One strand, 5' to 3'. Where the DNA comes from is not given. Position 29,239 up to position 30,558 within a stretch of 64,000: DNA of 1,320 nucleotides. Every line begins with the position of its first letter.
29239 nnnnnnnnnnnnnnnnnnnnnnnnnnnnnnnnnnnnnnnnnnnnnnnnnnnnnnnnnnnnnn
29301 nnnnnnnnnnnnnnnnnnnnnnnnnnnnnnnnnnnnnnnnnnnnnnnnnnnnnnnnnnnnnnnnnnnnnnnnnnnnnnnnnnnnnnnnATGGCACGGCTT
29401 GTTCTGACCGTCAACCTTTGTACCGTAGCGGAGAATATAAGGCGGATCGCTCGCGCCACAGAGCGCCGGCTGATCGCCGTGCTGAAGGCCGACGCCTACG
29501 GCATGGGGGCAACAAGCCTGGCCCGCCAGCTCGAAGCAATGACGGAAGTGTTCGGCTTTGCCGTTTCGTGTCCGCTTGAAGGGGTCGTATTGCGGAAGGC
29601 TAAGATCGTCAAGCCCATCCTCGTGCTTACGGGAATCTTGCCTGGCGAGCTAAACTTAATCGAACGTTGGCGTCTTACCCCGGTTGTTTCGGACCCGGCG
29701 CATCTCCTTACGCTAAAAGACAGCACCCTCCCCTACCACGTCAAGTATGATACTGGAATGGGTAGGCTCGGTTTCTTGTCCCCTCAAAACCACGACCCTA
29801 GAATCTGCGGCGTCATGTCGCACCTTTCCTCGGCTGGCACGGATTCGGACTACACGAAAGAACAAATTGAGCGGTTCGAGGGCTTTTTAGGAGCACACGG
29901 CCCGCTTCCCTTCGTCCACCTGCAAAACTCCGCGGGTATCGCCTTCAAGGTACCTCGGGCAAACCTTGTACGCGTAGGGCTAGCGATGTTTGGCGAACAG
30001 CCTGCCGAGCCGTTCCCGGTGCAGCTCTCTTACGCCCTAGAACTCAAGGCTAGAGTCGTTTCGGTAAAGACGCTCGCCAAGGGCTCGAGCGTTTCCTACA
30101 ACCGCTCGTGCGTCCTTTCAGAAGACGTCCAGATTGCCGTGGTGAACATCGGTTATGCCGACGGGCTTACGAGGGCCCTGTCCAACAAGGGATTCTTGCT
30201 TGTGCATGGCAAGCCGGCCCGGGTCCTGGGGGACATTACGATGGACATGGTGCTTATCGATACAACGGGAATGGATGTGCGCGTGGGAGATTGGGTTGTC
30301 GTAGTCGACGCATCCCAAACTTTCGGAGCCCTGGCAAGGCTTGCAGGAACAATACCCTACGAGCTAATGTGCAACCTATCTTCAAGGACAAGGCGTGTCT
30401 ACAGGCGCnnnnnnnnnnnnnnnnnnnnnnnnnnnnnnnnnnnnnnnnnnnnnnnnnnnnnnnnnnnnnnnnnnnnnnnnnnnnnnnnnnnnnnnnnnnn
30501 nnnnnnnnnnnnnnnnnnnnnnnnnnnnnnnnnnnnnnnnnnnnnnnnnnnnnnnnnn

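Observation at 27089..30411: Sensor diguanylate cyclase with a degenerate VanY/M15-like C-terminal tail, translationally coupled (TAATG) to alanine racemase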

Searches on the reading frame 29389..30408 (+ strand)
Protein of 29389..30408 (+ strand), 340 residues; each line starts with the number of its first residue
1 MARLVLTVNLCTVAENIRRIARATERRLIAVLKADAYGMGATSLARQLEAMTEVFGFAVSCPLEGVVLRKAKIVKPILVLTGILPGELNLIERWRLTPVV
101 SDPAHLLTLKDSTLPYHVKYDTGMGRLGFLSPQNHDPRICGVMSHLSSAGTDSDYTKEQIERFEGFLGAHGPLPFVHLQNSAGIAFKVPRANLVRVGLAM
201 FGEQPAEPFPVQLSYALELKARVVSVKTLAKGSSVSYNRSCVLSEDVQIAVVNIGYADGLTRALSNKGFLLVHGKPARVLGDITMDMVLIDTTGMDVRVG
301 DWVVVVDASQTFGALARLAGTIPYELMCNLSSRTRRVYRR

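Call 3: search_protein_families(library=pfam, proteins=[window:29389-30408:+], max_evalue=1)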
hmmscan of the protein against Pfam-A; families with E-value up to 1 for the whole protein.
window:29389-30408:+ (340 aa): 2 families
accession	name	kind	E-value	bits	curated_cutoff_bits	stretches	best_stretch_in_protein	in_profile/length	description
PF01168.26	Ala_racemase_N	-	2.7e-42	145.4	24.1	1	8-205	1-220/220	Alanine racemase, N-terminal domain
PF00842.27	Ala_racemase_C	-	3.9e-38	130.3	25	1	216-338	1-127/127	Alanine racemase, C-terminal domain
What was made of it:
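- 29389..30411 (+): alr, a 340-aa alanine racemase with the PLP-lysine motif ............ Pfam Ala_racemase_N and Ala_racemase_C (call 3).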

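Call 7: search_protein_families(library=ncbifam, proteins=[window:29389-30408:+], max_evalue=10)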
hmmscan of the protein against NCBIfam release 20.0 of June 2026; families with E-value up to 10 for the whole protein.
window:29389-30408:+ (340 aa): 9 families
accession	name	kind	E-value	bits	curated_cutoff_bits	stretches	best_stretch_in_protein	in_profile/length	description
TIGR00492.1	alr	equivalog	2.8e-70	237.1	168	1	6-338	5-367/369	alanine racemase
NF008897.0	PRK11930.1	equivalog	1.4e-68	231.7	804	1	5-338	461-819/822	bifunctional UDP-N-acetylmuramoyl-tripeptide:D-alanyl-D-alanine ligase/alanine racemase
NF033131.1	vanT-G-Cterm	exception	1.2e-62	211.9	460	1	6-338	5-368/368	serine racemase VanT catalytic subunit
NF033132.1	vanT-CELN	equivalog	9e-42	143.4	900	1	15-334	354-693/697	membrane-bound serine racemase VanT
NF002970.2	PRK03646.1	exception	3.2e-38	131.7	600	1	6-334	7-351/356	catabolic alanine racemase DadX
NF000792.0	PRK00053.2-3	equivalog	1.7e-37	129.4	384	1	4-339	4-359/360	alanine racemase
NF000791.0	PRK00053.2-2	equivalog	9.8e-32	110.5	218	1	10-337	8-338/340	alanine racemase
NF033133.1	vanT-L-cat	exception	1.5e-28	100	750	1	25-333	31-360/366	serine racemase VanT-L catalytic subunit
NF009879.0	PRK13340.1-4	subfamily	1.5e-24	86.6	434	1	6-310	44-372/406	alanine racemase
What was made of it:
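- On Alanine racemase (Alr): PF01168 and PF00842 are both found (calls 3, 7).
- Checked: TIGR00492 scores 237 bits against a cutoff of 168, and both Pfam Ala_racemase domains are found (calls 3, 7).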

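Call 35: find_homologous_proteins(query=window:29389-30408:+, max_evalue=1e-20)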
Query window:29389-30408:+ (340 aa): 5683 proteins with E <= 1e-20 among 8000 candidates; the best 120 are listed.
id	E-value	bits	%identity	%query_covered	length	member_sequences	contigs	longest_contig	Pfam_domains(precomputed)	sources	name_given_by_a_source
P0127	1.9e-199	680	91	100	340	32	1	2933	PF00842.28,PF01168.27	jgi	jgi:alanine racemase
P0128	5.4e-179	613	80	100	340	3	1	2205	PF00842.28,PF01168.27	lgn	-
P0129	1.6e-145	503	68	100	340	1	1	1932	PF00842.28,PF01168.27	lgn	-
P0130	6.9e-106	372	50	99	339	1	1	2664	PF00842.28,PF01168.27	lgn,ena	-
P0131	1.7e-101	358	51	99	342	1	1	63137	PF00842.28,PF01168.27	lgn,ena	-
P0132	6.0e-101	356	52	99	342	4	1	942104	PF00842.28,PF01168.27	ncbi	-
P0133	1.1e-100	355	50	99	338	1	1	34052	PF00842.28,PF01168.27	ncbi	ncbi:alanine racemase [Thermocrinis sp.]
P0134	7.8e-100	353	50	98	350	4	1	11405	PF00842.28,PF01168.27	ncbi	-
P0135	1.8e-99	351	49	99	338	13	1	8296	PF00842.28,PF01168.27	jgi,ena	-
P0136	2.5e-99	351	51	99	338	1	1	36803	PF00842.28,PF01168.27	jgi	-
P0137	3.5e-99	350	49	99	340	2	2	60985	PF00842.28,PF01168.27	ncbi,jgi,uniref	ncbi:alanine racemase [Thermocrinis sp.]|uniref:alanine racemase n=1 Tax=Thermocrinis sp. TaxID=2024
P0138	4.4e-99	350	49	99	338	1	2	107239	PF00842.28,PF01168.27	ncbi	ncbi:alanine racemase [Thermocrinis sp.]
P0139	5.0e-99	350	49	99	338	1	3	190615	PF00842.28,PF01168.27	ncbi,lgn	-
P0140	5.5e-99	350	51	99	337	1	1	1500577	PF00842.28,PF01168.27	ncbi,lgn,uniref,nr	ncbi:alanine racemase [Thermocrinis albus DSM 14484]|uniref:Alanine racemase n=1 Tax=Thermocrinis al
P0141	1.2e-98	349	49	99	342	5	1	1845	PF00842.28,PF01168.27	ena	-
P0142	1.9e-98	348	51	99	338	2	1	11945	PF00842.28,PF01168.27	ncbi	-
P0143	2.9e-98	347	50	98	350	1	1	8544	PF00842.28,PF01168.27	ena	-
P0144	3.6e-98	347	50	99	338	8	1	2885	PF00842.28,PF01168.27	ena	-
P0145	2.0e-97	345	49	99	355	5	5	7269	PF00842.28,PF01168.27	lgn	-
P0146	2.6e-97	344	48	99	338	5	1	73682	PF00842.28,PF01168.27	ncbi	ncbi:MAG: alanine racemase [Aquificaceae bacterium]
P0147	5.1e-97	343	49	98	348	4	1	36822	PF00842.28,PF01168.27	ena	-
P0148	5.5e-97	343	50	100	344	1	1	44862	PF00842.28,PF01168.27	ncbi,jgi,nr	ncbi:MAG: alanine racemase [Aquificae bacterium]|nr:alanine racemase [Aquificota bacterium]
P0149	7.2e-97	343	48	99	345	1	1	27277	PF00842.28,PF01168.27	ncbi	-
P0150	9.5e-97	342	48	98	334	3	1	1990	PF00842.28,PF01168.27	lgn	-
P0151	1.1e-96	342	48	98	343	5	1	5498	PF00842.28,PF01168.27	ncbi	-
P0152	2.0e-96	341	47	99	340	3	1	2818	PF00842.28,PF01168.27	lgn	-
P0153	2.0e-96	341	48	99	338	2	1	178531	PF00842.28,PF01168.27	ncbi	-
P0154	2.2e-96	341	48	99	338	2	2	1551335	PF00842.28,PF01168.27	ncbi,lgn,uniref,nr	ncbi:alanine racemase [Aquifex aeolicus]|uniref:Alanine racemase n=1 Tax=Aquifex aeolicus (strain VF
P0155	2.5e-96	341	48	99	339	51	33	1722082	PF00842.28,PF01168.27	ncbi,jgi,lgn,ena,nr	ncbi:MAG: alanine racemase [Aquificota bacterium]|jgi:alanine racemase|nr:alanine racemase [Aquifica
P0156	4.1e-96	340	48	99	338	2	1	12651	PF00842.28,PF01168.27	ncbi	ncbi:MAG: alanine racemase [Aquificaceae bacterium]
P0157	4.3e-96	340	49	99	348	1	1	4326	PF00842.28,PF01168.27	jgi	-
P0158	6.4e-96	340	47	99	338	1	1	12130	PF00842.28,PF01168.27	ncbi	-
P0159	7.7e-96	339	50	99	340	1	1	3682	PF00842.28,PF01168.27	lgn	-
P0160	8.3e-96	339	47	99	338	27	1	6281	PF00842.28,PF01168.27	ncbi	-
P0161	1.3e-95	339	47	98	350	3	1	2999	PF00842.28,PF01168.27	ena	-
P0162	1.6e-95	338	49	98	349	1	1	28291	PF00842.28,PF01168.27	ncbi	ncbi:alanine racemase [Hydrogenivirga sp.]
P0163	1.6e-95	338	49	98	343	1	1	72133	PF00842.28,PF01168.27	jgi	jgi:alanine racemase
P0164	1.6e-95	338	49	99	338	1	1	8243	PF00842.28,PF01168.27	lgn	-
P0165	1.6e-95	338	49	98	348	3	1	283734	PF00842.28,PF01168.27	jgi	-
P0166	1.7e-95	338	47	99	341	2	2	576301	PF00842.28,PF01168.27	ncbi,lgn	ncbi:alanine racemase [Aquifex pyrophilus]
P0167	2.1e-95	338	47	99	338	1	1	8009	PF00842.28,PF01168.27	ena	-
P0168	2.3e-95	338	51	100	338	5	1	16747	PF00842.28,PF01168.27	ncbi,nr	ncbi:MAG: alanine racemase [Aquificaceae bacterium]|nr:alanine racemase [Aquificaceae bacterium]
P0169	2.3e-95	338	48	99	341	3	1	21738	PF00842.28,PF01168.27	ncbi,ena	-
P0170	2.8e-95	338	47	99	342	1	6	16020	PF00842.28,PF01168.27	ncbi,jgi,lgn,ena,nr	ncbi:MAG TPA: alanine racemase [Aquifex aeolicus]|nr:alanine racemase [Aquifex aeolicus]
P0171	3.3e-95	337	47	99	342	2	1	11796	PF00842.28,PF01168.27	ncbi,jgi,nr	ncbi:MAG: alanine racemase [Aquifex sp.]|nr:MAG: alanine racemase [Aquifex sp.]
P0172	3.7e-95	337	49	99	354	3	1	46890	PF00842.28,PF01168.27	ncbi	-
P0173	4.9e-95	337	47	99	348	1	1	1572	PF00842.28,PF01168.27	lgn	-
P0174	5.0e-95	337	49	99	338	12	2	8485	PF00842.28,PF01168.27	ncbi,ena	-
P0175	5.5e-95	337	47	99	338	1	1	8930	PF00842.28,PF01168.27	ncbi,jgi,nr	ncbi:MAG: alanine racemase [Aquifex sp.]|nr:MAG: alanine racemase [Aquifex sp.]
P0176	5.8e-95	337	47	99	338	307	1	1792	PF00842.28,PF01168.27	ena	-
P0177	6.3e-95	336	49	98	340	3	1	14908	PF00842.28,PF01168.27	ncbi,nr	ncbi:MAG: alanine racemase [Aquificota bacterium]|nr:alanine racemase [Aquificota bacterium]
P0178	6.5e-95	336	47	99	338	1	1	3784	PF00842.28,PF01168.27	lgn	-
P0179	7.5e-95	336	47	99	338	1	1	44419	PF00842.28,PF01168.27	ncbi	-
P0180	7.6e-95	336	47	99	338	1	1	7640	PF00842.28,PF01168.27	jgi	-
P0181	8.6e-95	336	50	99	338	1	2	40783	PF00842.28,PF01168.27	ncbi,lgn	ncbi:MAG: alanine racemase [Aquificaceae bacterium]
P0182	1.8e-94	335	48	99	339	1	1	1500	PF00842.28,PF01168.27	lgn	-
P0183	2.6e-94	334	48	99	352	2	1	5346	PF00842.28,PF01168.27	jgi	-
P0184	2.6e-94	334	47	98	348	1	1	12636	PF00842.28,PF01168.27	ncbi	-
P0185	2.6e-94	334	48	99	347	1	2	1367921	PF00842.28,PF01168.27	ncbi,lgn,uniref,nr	ncbi:alanine racemase [Thermocrinis minervae]|uniref:Alanine racemase n=1 Tax=Thermocrinis minervae 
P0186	3.6e-94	334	52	91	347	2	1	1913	PF00842.28,PF01168.27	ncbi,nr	ncbi:MAG: alanine racemase [Aquificaceae bacterium]|nr:alanine racemase [Aquificaceae bacterium]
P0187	3.6e-94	334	45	98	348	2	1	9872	PF00842.28,PF01168.27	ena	-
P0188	3.8e-94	334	49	99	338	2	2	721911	PF00842.28,PF01168.27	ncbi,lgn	-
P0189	6.7e-94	333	47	98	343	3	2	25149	PF00842.28,PF01168.27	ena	-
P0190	7.0e-94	333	49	99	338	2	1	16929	PF00842.28,PF01168.27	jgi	-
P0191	8.7e-94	333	49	100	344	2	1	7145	PF00842.28,PF01168.27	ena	-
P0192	8.7e-94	333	48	99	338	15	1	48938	PF00842.28,PF01168.27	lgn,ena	-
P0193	1.1e-93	332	47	99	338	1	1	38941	PF00842.28,PF01168.27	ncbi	ncbi:MAG: alanine racemase [Aquificaceae bacterium]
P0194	1.2e-93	332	48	98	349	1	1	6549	PF00842.28,PF01168.27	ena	-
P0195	2.4e-93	331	47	98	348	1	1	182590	PF00842.28,PF01168.27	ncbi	-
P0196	3.3e-93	331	48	99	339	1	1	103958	PF00842.28,PF01168.27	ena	-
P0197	3.5e-93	331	46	98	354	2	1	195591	PF00842.28,PF01168.27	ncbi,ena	-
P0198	3.6e-93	331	46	98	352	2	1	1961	PF00842.28,PF01168.27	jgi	-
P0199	4.1e-93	330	46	99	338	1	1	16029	PF00842.28,PF01168.27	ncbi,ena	-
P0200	5.7e-93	330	48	98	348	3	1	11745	PF00842.28,PF01168.27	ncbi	-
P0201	1.0e-92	329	47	99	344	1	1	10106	PF00842.28,PF01168.27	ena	-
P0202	1.1e-92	329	47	99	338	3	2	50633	PF00842.28,PF01168.27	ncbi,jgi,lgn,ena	-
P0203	1.1e-92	329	48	99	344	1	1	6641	PF00842.28,PF01168.27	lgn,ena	-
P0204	1.2e-92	329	45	99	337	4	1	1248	PF00842.28,PF01168.27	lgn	-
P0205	1.2e-92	329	47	99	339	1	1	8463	PF00842.28,PF01168.27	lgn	-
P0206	1.4e-92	329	49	98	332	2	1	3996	PF00842.28,PF01168.27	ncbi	ncbi:MAG: alanine racemase, partial [Aquificaceae bacterium]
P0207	1.6e-92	328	49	98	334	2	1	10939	PF00842.28,PF01168.27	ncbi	-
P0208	1.7e-92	328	48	99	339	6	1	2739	PF00842.28,PF01168.27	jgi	jgi:alanine racemase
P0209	1.9e-92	328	47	99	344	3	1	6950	PF00842.28,PF01168.27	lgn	-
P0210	2.1e-92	328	46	99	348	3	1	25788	PF00842.28,PF01168.27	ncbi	-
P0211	2.3e-92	328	47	99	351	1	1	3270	PF00842.28,PF01168.27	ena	-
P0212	2.8e-92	328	48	99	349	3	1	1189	PF00842.28,PF01168.27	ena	-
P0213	4.2e-92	327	47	98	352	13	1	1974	PF00842.28,PF01168.27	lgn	-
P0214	6.7e-92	326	47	99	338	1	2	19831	PF00842.28,PF01168.27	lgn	-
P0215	7.3e-92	326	47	100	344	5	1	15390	PF00842.28,PF01168.27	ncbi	ncbi:alanine racemase [Aquifex sp.]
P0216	1.0e-91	326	48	98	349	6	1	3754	PF00842.28,PF01168.27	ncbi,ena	-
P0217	1.0e-91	326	46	98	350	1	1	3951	PF00842.28,PF01168.27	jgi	jgi:alanine racemase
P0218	1.1e-91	326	46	99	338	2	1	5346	PF00842.28,PF01168.27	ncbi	-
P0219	1.2e-91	326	46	99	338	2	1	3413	PF00842.28,PF01168.27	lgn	-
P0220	1.2e-91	326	46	99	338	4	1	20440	PF00842.28,PF01168.27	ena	-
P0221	2.0e-91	325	46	98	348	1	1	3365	PF00842.28,PF01168.27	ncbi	-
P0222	2.3e-91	325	47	98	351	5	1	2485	PF00842.28,PF01168.27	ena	-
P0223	3.1e-91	324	47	99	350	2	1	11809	PF00842.28,PF01168.27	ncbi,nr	ncbi:MAG: alanine racemase [Aquificaceae bacterium]|nr:alanine racemase [Aquificaceae bacterium]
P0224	7.5e-91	323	48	99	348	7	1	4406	PF00842.28,PF01168.27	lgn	-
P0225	9.6e-91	323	47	99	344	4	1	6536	PF00842.28,PF01168.27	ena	-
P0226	1.1e-90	322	46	100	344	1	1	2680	PF00842.28,PF01168.27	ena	-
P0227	2.0e-90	322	47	98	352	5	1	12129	PF00842.28,PF01168.27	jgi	-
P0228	9.4e-90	319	46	100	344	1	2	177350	PF00842.28,PF01168.27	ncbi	-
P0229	1.1e-89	319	47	99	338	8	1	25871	PF00842.28,PF01168.27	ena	-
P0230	1.8e-89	318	44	99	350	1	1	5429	PF00842.28,PF01168.27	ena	-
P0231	2.1e-89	318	47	99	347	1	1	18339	PF00842.28,PF01168.27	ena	-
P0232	3.6e-89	317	47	98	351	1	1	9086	PF00842.28,PF01168.27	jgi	jgi:alanine racemase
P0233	4.3e-89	317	46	99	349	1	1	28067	PF00842.28,PF01168.27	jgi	-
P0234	5.1e-89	317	46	98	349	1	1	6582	PF00842.28,PF01168.27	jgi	-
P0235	8.3e-89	316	45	99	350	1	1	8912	PF00842.28,PF01168.27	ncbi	ncbi:MAG: alanine racemase [Aquificaceae bacterium]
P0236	1.6e-88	315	45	99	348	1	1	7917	PF00842.28,PF01168.27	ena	-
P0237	1.6e-88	315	46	99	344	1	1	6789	PF00842.28,PF01168.27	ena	-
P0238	2.2e-88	315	47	99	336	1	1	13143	PF00842.28,PF01168.27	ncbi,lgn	ncbi:MAG: alanine racemase [Aquificaceae bacterium]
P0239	4.9e-88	314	44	99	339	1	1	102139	PF00842.28,PF01168.27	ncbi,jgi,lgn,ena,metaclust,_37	metaclust:\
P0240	8.5e-88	313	46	99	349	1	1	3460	PF00842.28,PF01168.27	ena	-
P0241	1.1e-87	313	44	99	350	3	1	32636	PF00842.28,PF01168.27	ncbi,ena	-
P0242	2.2e-87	312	45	99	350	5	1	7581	PF00842.28,PF01168.27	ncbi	-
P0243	2.4e-87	311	48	99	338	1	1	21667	PF00842.28,PF01168.27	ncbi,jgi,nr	ncbi:MAG: alanine racemase [Aquificae bacterium]|nr:alanine racemase [Aquificota bacterium]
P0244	3.1e-87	311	46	99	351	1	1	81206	PF00842.28,PF01168.27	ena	-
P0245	4.5e-87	311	47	99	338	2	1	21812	PF00842.28,PF01168.27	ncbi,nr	ncbi:MAG: alanine racemase [Acidobacteria bacterium]|nr:MAG: alanine racemase [Acidobacteriota bacte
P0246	7.5e-87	310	44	99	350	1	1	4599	PF00842.28,PF01168.27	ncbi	-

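Call 36: find_encoding_contigs(protein=P0128, flank=6000, max_places=3)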
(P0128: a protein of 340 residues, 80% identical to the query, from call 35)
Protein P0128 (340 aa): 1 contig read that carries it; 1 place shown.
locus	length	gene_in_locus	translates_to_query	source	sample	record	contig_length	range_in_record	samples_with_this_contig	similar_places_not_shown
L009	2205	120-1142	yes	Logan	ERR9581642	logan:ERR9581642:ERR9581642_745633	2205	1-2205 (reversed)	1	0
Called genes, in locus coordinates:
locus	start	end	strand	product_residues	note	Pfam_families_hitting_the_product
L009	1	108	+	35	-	?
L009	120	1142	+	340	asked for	PF01168:Ala_racemase_N, PF00842:Ala_racemase_C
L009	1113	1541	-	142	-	PF01029:NusB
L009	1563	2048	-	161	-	PF00885:DMRL_synthase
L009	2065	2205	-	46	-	?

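Call 37: find_encoding_contigs(protein=P0129, flank=6000, max_places=3)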
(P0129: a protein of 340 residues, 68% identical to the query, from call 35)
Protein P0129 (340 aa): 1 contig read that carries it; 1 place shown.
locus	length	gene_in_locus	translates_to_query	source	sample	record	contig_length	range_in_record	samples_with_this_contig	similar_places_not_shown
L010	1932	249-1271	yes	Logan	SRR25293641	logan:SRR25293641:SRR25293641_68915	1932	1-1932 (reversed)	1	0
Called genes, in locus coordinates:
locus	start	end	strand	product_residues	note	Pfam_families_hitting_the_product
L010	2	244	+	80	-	?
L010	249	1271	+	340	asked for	PF01168:Ala_racemase_N, PF00842:Ala_racemase_C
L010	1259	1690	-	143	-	PF01029:NusB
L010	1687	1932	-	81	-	?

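Call 38: find_encoding_contigs(protein=P0132, flank=6000, max_places=2)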
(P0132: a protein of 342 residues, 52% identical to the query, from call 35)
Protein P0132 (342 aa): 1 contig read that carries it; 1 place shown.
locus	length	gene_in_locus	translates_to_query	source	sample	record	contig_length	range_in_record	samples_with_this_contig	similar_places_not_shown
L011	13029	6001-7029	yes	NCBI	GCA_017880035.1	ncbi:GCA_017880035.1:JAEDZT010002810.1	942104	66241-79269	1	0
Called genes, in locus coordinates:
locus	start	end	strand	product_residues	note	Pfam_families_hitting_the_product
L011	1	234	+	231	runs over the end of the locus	PF07650:KH_2, PF00189:Ribosomal_S3_C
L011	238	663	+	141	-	PF00252:Ribosomal_L16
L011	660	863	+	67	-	PF00831:Ribosomal_L29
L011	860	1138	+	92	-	PF00366:Ribosomal_S17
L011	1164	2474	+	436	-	PF04453:LptD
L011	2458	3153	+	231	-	-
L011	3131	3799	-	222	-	PF00834:Ribul_P_3_epim, PF00215:OMPdecase (weak), PF01729:QRPTase_C (weak)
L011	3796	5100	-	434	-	PF03447:NAD_binding_3, PF00742:Homoserine_dh, PF01842:ACT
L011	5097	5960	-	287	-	PF01972:SDH_protease, PF00574:CLP_protease (faint), PF25145:NfeD1b_N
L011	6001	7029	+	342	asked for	PF01168:Ala_racemase_N, PF00842:Ala_racemase_C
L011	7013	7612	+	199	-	PF02223:Thymidylate_kin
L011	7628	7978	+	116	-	PF11969:DcpS_C, PF01230:HIT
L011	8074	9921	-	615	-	PF05787:PhoX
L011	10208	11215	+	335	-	PF01609:DDE_Tnp_1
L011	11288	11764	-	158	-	PF09335:VTT_dom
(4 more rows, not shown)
